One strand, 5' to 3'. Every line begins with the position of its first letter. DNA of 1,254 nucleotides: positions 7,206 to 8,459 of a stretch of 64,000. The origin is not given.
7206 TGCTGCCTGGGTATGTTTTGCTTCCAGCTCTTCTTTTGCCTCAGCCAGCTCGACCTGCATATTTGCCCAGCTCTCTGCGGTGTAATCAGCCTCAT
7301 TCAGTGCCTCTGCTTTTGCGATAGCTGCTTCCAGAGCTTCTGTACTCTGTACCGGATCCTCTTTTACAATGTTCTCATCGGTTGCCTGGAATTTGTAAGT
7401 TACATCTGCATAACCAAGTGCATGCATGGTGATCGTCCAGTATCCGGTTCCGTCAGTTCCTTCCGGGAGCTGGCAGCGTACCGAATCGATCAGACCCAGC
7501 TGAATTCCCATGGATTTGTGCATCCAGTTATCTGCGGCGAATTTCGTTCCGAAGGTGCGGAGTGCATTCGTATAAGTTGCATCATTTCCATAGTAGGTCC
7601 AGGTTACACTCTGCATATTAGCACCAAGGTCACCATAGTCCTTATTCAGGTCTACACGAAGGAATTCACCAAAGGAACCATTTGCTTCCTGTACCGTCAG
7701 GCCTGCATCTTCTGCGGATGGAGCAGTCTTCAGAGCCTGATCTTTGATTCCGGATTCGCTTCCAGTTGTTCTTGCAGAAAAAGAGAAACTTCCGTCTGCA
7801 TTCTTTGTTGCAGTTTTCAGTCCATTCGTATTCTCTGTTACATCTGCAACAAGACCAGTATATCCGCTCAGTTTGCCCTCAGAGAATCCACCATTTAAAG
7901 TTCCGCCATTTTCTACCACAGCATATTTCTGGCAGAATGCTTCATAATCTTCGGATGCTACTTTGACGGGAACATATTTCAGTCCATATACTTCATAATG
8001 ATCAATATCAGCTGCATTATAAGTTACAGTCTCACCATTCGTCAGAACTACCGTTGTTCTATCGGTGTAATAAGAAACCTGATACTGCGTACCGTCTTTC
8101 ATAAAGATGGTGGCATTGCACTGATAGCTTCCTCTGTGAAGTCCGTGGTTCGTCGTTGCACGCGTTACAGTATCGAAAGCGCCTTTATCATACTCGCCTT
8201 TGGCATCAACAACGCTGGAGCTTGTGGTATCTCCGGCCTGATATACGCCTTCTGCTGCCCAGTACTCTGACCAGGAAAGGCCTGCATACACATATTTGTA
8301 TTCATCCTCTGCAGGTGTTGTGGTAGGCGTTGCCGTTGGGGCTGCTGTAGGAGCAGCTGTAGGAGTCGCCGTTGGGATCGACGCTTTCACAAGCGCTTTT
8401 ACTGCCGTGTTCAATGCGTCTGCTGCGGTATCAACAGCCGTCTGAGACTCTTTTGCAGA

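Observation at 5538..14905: ApbE-centred extracytoplasmic flavinylation and electron-export locus (7 genes, 7 FMN-binding domains) with no recognisable terminal reductase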

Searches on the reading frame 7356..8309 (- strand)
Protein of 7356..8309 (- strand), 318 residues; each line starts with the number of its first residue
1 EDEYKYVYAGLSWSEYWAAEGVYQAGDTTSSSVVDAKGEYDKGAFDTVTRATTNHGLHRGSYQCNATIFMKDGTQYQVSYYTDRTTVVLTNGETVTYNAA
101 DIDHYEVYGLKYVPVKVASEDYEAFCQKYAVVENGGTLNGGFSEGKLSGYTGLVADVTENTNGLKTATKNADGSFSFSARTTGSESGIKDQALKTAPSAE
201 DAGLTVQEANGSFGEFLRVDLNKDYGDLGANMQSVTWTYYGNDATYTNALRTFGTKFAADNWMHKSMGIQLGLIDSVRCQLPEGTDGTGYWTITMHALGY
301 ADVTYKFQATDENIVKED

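Call 18: find_homologous_proteins(query=window:7356-8309:-, max_evalue=0.00001)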
Query seq(318 aa) (318 aa): 1520 proteins with E <= 0.00001 among 3143 candidates; the best 120 are listed.
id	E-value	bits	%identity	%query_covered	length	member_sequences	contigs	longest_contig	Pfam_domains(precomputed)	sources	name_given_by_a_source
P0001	1.7e-157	542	76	100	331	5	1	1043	PF14889.12,PF14888.13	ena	-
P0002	7.2e-141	487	71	98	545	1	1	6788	PF14889.12,PF14888.13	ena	-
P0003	2.8e-138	478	68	100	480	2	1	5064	PF14889.12,PF14888.13,PF07554.20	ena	-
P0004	3.1e-137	475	70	97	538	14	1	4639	PF14889.12,PF14888.13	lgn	-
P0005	4.8e-137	474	70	99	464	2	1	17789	PF14889.12,PF14888.13,PF07550.18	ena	-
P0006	5.1e-137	474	68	100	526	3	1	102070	PF14889.12,PF14888.13,PF07550.18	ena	-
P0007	5.5e-132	458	68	99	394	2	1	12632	PF14889.12,PF14888.13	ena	-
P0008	6.4e-132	458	68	99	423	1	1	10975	PF14889.12,PF14888.13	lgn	-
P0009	4.1e-129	448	70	92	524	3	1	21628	PF14889.12,PF14888.13,PF07554.20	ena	-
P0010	6.5e-129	448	70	92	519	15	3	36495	PF14889.12,PF14888.13,PF07554.20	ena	-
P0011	6.5e-127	441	70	91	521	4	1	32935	PF14889.12,PF14888.13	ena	-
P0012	1.5e-126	440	70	91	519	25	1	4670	PF14889.12,PF14888.13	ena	-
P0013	3.6e-125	435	63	100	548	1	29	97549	PF14889.12,PF14888.13,PF07554.20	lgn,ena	-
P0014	3.7e-125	435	63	100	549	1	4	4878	PF14889.12,PF14888.13,PF07554.20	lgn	-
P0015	3.9e-125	435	63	100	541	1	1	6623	PF14889.12,PF14888.13,PF07554.20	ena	-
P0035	1.3e-122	427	64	99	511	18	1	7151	PF14889.12,PF14888.13,PF07554.20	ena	-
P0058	1.6e-113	397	62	98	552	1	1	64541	PF14889.12,PF14888.13,PF04205.20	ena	-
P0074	2.5e-112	393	61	99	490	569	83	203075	PF14889.12,PF14888.13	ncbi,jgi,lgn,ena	jgi:hypothetical protein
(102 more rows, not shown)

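Call 21: find_encoding_contigs(protein=P0074, flank=10000, max_places=3)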
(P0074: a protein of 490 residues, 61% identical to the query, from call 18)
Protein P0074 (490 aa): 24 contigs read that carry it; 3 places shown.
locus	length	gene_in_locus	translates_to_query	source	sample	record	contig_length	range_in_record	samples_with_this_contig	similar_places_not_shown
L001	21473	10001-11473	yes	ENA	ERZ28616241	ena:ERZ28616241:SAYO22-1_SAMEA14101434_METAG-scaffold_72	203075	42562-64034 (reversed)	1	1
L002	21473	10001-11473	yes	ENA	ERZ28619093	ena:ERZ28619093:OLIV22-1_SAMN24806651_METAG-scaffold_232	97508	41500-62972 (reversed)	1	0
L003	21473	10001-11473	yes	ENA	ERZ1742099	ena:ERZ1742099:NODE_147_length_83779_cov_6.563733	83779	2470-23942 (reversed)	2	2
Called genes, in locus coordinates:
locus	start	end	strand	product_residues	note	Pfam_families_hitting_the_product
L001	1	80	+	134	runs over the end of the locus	PF00380:Ribosomal_S9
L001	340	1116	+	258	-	PF00702:Hydrolase (faint), PF08282:Hydrolase_3, PF05116:S6PP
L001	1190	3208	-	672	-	PF01839:FG-GAP (faint), PF21348:RGL11_C (weak)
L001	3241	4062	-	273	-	PF02311:AraC_binding, PF07883:Cupin_2 (weak), PF12833:HTH_18, PF00165:HTH_AraC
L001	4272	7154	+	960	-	-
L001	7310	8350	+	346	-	PF02424:ApbE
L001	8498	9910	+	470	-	PF04205:FMN_bind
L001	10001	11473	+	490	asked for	PF14889:PBP-Tp47_a, PF14888:PBP-Tp47_c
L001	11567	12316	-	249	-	PF13349:DUF4097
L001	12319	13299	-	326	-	-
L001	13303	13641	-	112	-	PF03551:PadR, PF13601:HTH_34 (faint)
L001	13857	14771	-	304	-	PF04909:Amidohydro_2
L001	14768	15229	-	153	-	-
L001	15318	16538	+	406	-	PF00069:Pkinase, PF07714:PK_Tyr_Ser-Thr, PF01636:APH (faint), PF03109:ABC1 (weak)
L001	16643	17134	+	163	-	PF04892:VanZ-LLP1 (faint)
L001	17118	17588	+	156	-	PF11611:DUF4352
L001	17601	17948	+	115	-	-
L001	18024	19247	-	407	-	PF00375:SDF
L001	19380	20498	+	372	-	PF03600:CitMHS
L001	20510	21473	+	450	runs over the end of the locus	PF13401:AAA_22 (faint), PF20720:nSTAND3 (weak), PF00004:AAA, PF17866:AAA_lid_6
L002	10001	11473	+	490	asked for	PF14889:PBP-Tp47_a, PF14888:PBP-Tp47_c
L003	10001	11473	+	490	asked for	PF14889:PBP-Tp47_a, PF14888:PBP-Tp47_c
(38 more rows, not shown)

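Call 26: find_encoding_contigs(protein=P0013, flank=10000, max_places=2)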
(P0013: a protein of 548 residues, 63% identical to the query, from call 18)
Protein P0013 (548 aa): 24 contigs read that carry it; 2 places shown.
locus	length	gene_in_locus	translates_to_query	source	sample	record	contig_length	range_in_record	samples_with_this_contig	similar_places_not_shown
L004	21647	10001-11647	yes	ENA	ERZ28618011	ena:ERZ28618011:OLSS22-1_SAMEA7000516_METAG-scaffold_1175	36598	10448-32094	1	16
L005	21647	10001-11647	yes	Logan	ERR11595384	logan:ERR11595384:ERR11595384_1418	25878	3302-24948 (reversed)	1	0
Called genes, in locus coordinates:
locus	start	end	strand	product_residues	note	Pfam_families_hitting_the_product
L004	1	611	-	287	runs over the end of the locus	PF10672:Methyltrans_SAM, PF03602:Cons_hypoth95 (weak)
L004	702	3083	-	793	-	PF01841:Transglut_core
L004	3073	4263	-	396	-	-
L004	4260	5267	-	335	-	PF20030:bpMoxR (weak), PF00004:AAA (weak), PF07726:AAA_3, PF07728:AAA_5, PF17863:AAA_lid_2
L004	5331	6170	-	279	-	PF12801:Fer4_5, PF13187:Fer4_9 (weak)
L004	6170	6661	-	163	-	PF04205:FMN_bind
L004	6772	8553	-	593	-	PF04205:FMN_bind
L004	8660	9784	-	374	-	PF02424:ApbE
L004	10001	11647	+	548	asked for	PF14889:PBP-Tp47_a, PF14888:PBP-Tp47_c, PF07554:FIVAR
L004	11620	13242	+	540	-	PF00041:fn3, PF16656:Pur_ac_phosph_N (weak)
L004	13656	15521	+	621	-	PF00041:fn3 (weak)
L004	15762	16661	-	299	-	PF02645:DegV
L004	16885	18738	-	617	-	PF07934:OGG_N, PF05116:S6PP (faint), PF08282:Hydrolase_3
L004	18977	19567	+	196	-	PF04542:Sigma70_r2, PF08281:Sigma70_r4_2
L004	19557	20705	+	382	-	PF13786:DUF4179, PF18705:DUF5643 (weak)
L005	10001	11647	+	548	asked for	PF14889:PBP-Tp47_a, PF14888:PBP-Tp47_c, PF07554:FIVAR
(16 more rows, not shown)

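Call 27: find_encoding_contigs(protein=P0058, flank=10000, max_places=2)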
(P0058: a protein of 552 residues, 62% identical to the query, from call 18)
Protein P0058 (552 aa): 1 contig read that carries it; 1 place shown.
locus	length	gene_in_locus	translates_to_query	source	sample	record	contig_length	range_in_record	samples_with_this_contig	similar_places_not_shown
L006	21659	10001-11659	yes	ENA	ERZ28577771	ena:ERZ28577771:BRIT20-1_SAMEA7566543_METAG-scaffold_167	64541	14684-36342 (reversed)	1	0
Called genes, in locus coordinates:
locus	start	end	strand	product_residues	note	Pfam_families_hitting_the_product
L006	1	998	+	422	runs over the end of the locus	PF01546:Peptidase_M20, PF07687:M20_dimer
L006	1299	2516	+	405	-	PF12401:FhaA_N, PF16697:Yop-YscD_cpl, PF00498:FHA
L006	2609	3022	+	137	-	PF16697:Yop-YscD_cpl, PF00498:FHA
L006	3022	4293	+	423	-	PF00481:PP2C, PF13672:PP2C_2, PF07228:SpoIIE (weak)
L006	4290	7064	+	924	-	-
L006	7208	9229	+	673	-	PF00069:Pkinase, PF01636:APH (faint), PF07714:PK_Tyr_Ser-Thr, PF03109:ABC1, PF03793:PASTA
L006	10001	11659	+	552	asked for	PF04205:FMN_bind, PF14889:PBP-Tp47_a, PF14888:PBP-Tp47_c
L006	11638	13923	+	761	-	PF07554:FIVAR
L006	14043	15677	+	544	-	PF04205:FMN_bind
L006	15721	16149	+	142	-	PF04205:FMN_bind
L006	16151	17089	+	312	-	PF12801:Fer4_5, PF13183:Fer4_8 (faint)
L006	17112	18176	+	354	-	PF02424:ApbE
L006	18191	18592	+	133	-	PF07009:NusG_II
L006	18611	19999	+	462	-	PF07456:Hpre_diP_synt_I, PF02361:CbiQ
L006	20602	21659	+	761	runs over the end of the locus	PF08245:Mur_ligase_M, PF08353:MurT_C, PF07685:GATase_3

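Call 37: search_protein_representatives(protein=window:7356-8309:-)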
Query: 318 residues. Proteins with E-value up to 0.001 (for the whole library): 371; up to 1e-10: 297; up to 1e-30: 165. The best 150 are listed.
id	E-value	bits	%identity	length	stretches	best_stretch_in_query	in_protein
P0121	6.1e-260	876.3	69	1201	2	3-317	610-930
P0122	2.1e-251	848.3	69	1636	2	2-317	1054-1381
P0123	3.9e-251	847.4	67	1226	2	1-317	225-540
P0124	1.2e-234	793.2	65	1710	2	1-315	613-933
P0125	1.3e-212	720.9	60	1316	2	1-314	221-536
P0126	5.3e-203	689.3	63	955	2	2-316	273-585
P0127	1.1e-197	671.9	58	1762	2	6-316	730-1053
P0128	3.4e-197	670.3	58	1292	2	2-315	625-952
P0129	3.1e-193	657.3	58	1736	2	2-314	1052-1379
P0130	1.4e-143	494.1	74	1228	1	1-318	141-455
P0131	1.8e-143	493.8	74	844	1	2-317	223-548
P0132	1.0e-142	491.3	72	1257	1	1-316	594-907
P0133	1.2e-130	451.7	68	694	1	2-317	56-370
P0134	2.2e-130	450.8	68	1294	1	2-315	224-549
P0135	1.9e-128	444.4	68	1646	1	2-317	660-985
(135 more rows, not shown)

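Call 45: find_related_loci(query=A1, collection=genome_contigs, flank=10000)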
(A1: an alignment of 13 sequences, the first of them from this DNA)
Query A1 (318 aa) in genome_contigs; peptide patterns used: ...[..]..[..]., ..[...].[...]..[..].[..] (x = any residue, [..] = any of these).
347 stretches matched a pattern; 310 encode a relative of the query (tblastn E <= 1e-3); the best 80 are kept; 80 distinct loci.
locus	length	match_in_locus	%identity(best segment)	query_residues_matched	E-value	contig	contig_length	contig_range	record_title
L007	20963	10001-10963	77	1-318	2e-169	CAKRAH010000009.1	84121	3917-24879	MAG: uncultured Dorea sp. isolate REFINED_METABAT215_TOP10_CONTIGS_1500_ASSEMBLY_K77_MERGED__Hadza_PheChl_Fiber-Hadza-Ne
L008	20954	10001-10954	76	1-318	2e-165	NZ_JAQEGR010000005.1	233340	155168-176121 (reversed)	Fusicatenibacter saccharivorans strain AM67-22ACA AM67-22ACA.Scaf5, whole genome shotgun sequence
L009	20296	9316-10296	71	1-317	2e-155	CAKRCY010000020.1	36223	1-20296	MAG: uncultured Dorea sp. isolate REFINED_METABAT215_TOP10_CONTIGS_1500_ASSEMBLY_K77_MERGED__Hadza_MoBio_hadza-A-D_B_24_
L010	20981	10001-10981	71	1-316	3e-153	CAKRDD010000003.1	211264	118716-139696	MAG: uncultured Mediterraneibacter sp. isolate REFINED_METABAT215_TOP10_CONTIGS_1500_ASSEMBLY_K77_MERGED__Hadza_MoBio_ha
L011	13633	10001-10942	71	2-318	2e-150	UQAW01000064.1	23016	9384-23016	uncultured Lachnospiraceae bacterium isolate UMGS96 genome assembly, contig: NODE_148_length_23016_cov_7.17133, whole ge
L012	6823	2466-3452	69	1-316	2e-150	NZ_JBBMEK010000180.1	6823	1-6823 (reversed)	Coprococcus intestinihominis strain CLA-AA-H190 CLAAAH190_contig_180_length_6823, whole genome shotgun sequence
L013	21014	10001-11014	67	1-318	3e-148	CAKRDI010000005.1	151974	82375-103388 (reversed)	MAG: uncultured Mediterraneibacter sp. isolate REFINED_METABAT215_TOP10_CONTIGS_1500_ASSEMBLY_K77_MERGED__Hadza_PheChl_F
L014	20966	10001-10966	67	2-316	2e-141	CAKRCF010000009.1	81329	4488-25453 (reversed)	MAG: uncultured Anaerobutyricum sp. isolate REFINED_METABAT215_TOP10_CONTIGS_1500_ASSEMBLY_K77_MERGED__Hadza_MoBio_hadza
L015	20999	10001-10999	65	1-317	1e-140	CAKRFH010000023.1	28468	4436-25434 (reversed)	MAG: uncultured Roseburia sp. isolate REFINED_METABAT215_TOP10_CONTIGS_1500_ASSEMBLY_K77_MERGED__Hadza_MoBio_hadza-A-D_F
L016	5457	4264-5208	68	3-318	6e-141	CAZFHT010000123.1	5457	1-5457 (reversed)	MAG TPA_asm: uncultured Eubacterium sp. isolate SRP222552_co1_344 genome assembly, contig: NODE_18527_length_5457_cov_11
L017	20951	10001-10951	68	3-316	6e-140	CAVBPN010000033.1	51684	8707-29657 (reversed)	bacterium isolate G02643-L1_cleanbin_000021 genome assembly, contig: Spades_G02643-L1_contig_164, whole genome shotgun s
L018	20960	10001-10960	65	3-316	3e-139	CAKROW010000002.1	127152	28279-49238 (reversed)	MAG: uncultured Blautia sp. isolate REFINED_METABAT215_TOP10_CONTIGS_1500_ASSEMBLY_K77_MERGED__Hadza_MoBio_C-REDO_G_11_1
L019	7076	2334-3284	66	1-318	3e-138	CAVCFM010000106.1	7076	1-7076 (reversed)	bacterium isolate G02640-L1_cleanbin_000035 genome assembly, contig: Spades_G02640-L1_contig_3895, whole genome shotgun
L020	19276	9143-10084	66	1-316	2e-137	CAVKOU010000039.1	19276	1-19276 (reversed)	bacterium isolate G02634-L1_cleanbin_000009 genome assembly, contig: Spades_G02634-L1_contig_1036, whole genome shotgun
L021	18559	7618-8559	67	3-315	1e-137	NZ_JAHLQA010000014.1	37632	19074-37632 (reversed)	Blautia sp. MSJ-19 M-19_ctg00031, whole genome shotgun sequence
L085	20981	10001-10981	60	2-314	6e-123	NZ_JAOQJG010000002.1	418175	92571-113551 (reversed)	Anaerostipes amylophilus strain H1_26 .13414_6_14.2, whole genome shotgun sequence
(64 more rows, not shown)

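Call 52: search_protein_families(library=pfam, proteins=[L085:3566-4993:-, L085:5095-6303:-, L085:6692-8833:-, L085:8805-9701:-, L085:9869-11857:+, L085:11949-12644:-, L085:12646-13500:-, L085:13602-15041:-, L085:15041-16555:-], max_evalue=0.001)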
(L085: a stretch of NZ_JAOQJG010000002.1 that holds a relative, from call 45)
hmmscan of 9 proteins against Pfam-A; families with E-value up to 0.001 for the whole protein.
L085:3566-4993:- (475 aa): 4 families
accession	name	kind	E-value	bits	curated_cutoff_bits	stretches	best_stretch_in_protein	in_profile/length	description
PF13537.11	GATase_7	-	2.4e-21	76.5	25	1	96-217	7-121/123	Glutamine amidotransferase domain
PF13522.11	GATase_6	-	2.2e-19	70.2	27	1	81-213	9-130/130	Glutamine amidotransferase domain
PF13230.11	GATase_4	-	0.00016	21.1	23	1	80-154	69-139/272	Glutamine amidotransferases class-II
PF00156.33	Pribosyltran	-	0.00019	21.2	26.3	1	337-392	65-120/158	Phosphoribosyl transferase domain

L085:5095-6303:- (402 aa): 1 family
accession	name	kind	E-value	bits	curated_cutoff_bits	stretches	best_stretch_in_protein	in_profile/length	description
PF00933.27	Glyco_hydro_3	-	9.8e-83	278.6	27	1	55-382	2-314/316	Glycosyl hydrolase family 3 N terminal domain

L085:6692-8833:- (713 aa): 3 families
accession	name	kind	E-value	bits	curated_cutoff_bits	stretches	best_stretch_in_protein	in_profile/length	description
PF00512.31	HisKA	-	2.8e-18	66.2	26.9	1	489-554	2-66/66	His Kinase A (phospho-acceptor) domain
PF02518.31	HATPase_c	-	3.5e-15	56.8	26.4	1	600-705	1-109/111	Histidine kinase-, DNA gyrase B-, and HSP90-like ATPase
PF14501.12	HATPase_c_5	-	3.5e-06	27.3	22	1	606-705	7-101/102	GHKL domain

L085:8805-9701:- (298 aa): 2 families
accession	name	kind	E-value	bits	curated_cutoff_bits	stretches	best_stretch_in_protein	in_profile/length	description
PF00072.30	Response_reg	-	3.1e-30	105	30.2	1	69-178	1-111/111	Response regulator receiver domain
PF00486.34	Trans_reg_C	-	2.2e-25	89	26.2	1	218-293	1-76/77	Transcriptional regulatory protein, C terminal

L085:9869-11857:+ (662 aa): 5 families
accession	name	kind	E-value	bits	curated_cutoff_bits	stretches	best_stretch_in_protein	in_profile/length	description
PF14888.12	PBP-Tp47_c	-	3.6e-78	261.6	25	1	216-375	1-158/159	Penicillin-binding protein Tp47 domain C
PF14889.11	PBP-Tp47_a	-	7.5e-62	208.1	25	1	45-209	2-164/164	Penicillin-binding protein Tp47 domain a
PF00041.27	fn3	-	2.4e-06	28.1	25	1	568-637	5-71/84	Fibronectin type III domain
PF16656.11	Pur_ac_phosph_N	-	0.00021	22.2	30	1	569-658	6-92/93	Purple acid Phosphatase, N-terminal domain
PF25814.1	fn3_SORL1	-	0.00036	20.9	27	0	563-635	2-72/90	SORL1-like, fn3 domain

L085:11949-12644:- (231 aa): 5 families
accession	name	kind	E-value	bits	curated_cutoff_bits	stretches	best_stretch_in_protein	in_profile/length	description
PF13419.12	HAD_2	-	1.4e-20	74.6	23.8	1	4-200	1-177/178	Haloacid dehalogenase-like hydrolase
PF00702.32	Hydrolase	-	2.6e-20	74.1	26.4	1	1-195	1-191/191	haloacid dehalogenase-like hydrolase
PF13242.12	Hydrolase_like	-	7.8e-09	35.8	22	1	156-217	3-67/75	HAD-hyrolase-like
PF12710.13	HAD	-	9.5e-07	29.9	27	1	4-183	1-181/189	haloacid dehalogenase-like hydrolase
PF13344.12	Hydrolase_6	-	0.00022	21.6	27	0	102-150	17-66/101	Haloacid dehalogenase-like hydrolase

L085:12646-13500:- (284 aa): 5 families
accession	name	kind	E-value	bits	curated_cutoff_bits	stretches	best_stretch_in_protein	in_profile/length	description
PF08282.18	Hydrolase_3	-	2.1e-43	149.3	20.9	1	27-278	1-255/255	haloacid dehalogenase-like hydrolase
PF00702.32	Hydrolase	-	9.2e-09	36.4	26.4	1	204-246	147-191/191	haloacid dehalogenase-like hydrolase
PF12710.13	HAD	-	1e-07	33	27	0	11-99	45-146/189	haloacid dehalogenase-like hydrolase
PF02358.22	Trehalose_PPase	-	2.1e-06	27.5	27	1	28-78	1-54/235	Trehalose-phosphatase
PF05116.19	S6PP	-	2.2e-06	27.9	20.3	1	199-259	154-215/247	Sucrose-6F-phosphate phosphohydrolase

L085:13602-15041:- (479 aa): 2 families
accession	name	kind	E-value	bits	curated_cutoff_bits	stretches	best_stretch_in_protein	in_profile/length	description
PF02934.20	GatB_N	-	2.6e-126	420.9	23.4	1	7-289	1-276/277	GatB/GatE catalytic domain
PF02637.23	GatB_Yqey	-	4.7e-52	176.2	27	1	329-476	1-148/148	GatB domain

L085:15041-16555:- (504 aa): 1 family
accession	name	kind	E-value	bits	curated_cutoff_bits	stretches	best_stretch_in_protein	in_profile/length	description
PF01425.27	Amidase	-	1.7e-161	538.7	27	1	38-480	1-444/445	Amidase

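Call 60: predict_structure(alignment_id=A2)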
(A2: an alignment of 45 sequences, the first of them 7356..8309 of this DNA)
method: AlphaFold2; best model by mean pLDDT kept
length: 318 residues; sequences in the alignment: 45
mean_pLDDT: 84.1   pTM: 0.86
mean pLDDT of the five models: 84.1, 83.0, 82.1, 81.9, 80.7
residues with pLDDT >= 90: 159; 70-90: 97; 50-70: 53; < 50: 9
segments of 3 or more residues with pLDDT < 50: 46-52
pLDDT, mean of each block of 10 residues (from residue 1): 90 90 77 61 49 52 82 91 85 90 83 96 97 93 71 94 98 96 97 95 90 79 82 90 97 72 62 70 92 93 96 83
secondary structure, 60 per line:
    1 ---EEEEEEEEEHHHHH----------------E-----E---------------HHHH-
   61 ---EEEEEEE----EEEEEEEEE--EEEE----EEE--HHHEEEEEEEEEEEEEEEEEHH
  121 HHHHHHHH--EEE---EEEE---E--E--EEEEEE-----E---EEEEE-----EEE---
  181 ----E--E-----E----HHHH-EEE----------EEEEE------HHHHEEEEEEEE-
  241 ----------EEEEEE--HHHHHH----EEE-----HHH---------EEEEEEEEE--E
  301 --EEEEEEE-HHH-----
elements in order: E4-12 H13-17 H56-59 E64-70 E75-83 E86-89 E94-96 E102-118 H119-128 E131-133 E137-140 E150-155 E165-169 E175-177 H199-202 E204-206 E217-221 H228-231 E232-239 E251-256 H259-264 E269-271 E289-297 E303-309
